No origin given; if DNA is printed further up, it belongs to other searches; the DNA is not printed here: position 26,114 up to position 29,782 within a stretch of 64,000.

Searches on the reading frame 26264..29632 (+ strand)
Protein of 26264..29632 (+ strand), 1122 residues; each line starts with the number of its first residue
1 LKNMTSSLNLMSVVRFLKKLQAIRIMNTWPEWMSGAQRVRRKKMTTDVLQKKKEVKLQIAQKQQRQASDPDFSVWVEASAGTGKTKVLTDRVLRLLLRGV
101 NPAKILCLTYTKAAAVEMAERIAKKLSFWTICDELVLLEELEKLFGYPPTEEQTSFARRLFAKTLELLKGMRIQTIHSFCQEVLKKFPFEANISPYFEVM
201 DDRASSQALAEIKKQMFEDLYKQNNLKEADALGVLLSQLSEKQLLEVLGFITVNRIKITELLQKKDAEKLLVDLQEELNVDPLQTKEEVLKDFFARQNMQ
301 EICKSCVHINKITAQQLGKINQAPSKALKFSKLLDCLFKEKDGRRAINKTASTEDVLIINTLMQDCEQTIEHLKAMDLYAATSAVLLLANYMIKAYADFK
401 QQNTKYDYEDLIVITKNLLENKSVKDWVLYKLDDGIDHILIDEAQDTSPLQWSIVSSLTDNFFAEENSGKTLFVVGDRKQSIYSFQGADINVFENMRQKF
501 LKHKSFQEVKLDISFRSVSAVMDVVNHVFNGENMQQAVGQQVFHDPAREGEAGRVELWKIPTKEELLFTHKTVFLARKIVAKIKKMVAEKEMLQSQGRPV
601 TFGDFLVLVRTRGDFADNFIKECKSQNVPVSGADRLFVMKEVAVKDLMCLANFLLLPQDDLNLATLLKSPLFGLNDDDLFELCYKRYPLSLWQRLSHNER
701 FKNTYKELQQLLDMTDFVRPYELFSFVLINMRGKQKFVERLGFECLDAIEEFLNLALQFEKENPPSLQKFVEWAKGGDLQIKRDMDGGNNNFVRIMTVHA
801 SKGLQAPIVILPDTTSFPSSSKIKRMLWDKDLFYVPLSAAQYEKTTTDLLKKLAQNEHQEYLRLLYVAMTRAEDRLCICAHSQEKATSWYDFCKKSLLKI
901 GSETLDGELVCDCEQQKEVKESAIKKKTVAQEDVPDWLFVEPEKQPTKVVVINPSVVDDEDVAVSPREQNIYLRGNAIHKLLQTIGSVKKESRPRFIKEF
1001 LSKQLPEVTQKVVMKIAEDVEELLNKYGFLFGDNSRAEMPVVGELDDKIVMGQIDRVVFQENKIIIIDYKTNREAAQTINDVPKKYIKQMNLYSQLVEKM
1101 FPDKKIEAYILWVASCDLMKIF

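Call 55: search_protein_families(library=ncbifam, proteins=[window:26264-29632:+], max_evalue=1e-8)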
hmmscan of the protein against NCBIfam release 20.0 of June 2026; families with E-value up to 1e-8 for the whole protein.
window:26264-29632:+ (1122 aa): 14 families
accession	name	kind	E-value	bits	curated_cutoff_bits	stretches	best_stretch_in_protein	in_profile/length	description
TIGR02784.1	addA_alphas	equivalog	2.3e-297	990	860.75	1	63-1121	2-1138/1138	double-strand break repair helicase AddA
TIGR02785.1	addA_Gpos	equivalog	6.1e-83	279.4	707.65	3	315-685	279-658/1234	helicase-exonuclease AddAB subunit AddA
NF010485.0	PRK13909.1-2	equivalog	8.9e-83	279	650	1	77-1114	9-902/909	RecB-like helicase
TIGR00609.1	recB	equivalog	1.2e-73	248.8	696.05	1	76-886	14-818/1175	exodeoxyribonuclease V subunit beta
NF010487.0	PRK13909.1-4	equivalog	7e-60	203.3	759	2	76-532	9-423/924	RecB-like helicase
TIGR01073.1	pcrA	equivalog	7.8e-48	163.4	911.2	2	393-821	167-579/725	DNA helicase PcrA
NF010484.0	PRK13909.1-1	equivalog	8.6e-36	123.1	1074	1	76-531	10-437/945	RecB-like helicase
NF008128.0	PRK10876.1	equivalog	3.5e-33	114.4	1697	1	76-873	22-810/1181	exodeoxyribonuclease V subunit beta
NF008276.0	PRK11054.1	equivalog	6.3e-31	107.6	543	2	383-536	386-522/684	DNA helicase IV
NF008743.0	PRK11773.1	equivalog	6.5e-31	107.4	965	1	388-551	169-316/720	DNA helicase II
TIGR01075.1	uvrD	equivalog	3.7e-30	104.9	1144.45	1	391-838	167-599/715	DNA helicase II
TIGR01074.1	rep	equivalog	4.6e-30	104.5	951.45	1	336-811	105-570/668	DNA helicase Rep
NF010486.0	PRK13909.1-3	equivalog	1.3e-29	102.9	1109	2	385-539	281-432/921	RecB-like helicase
NF008172.0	PRK10919.1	equivalog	2.4e-18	65.7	1168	0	396-528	171-290/673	DNA helicase Rep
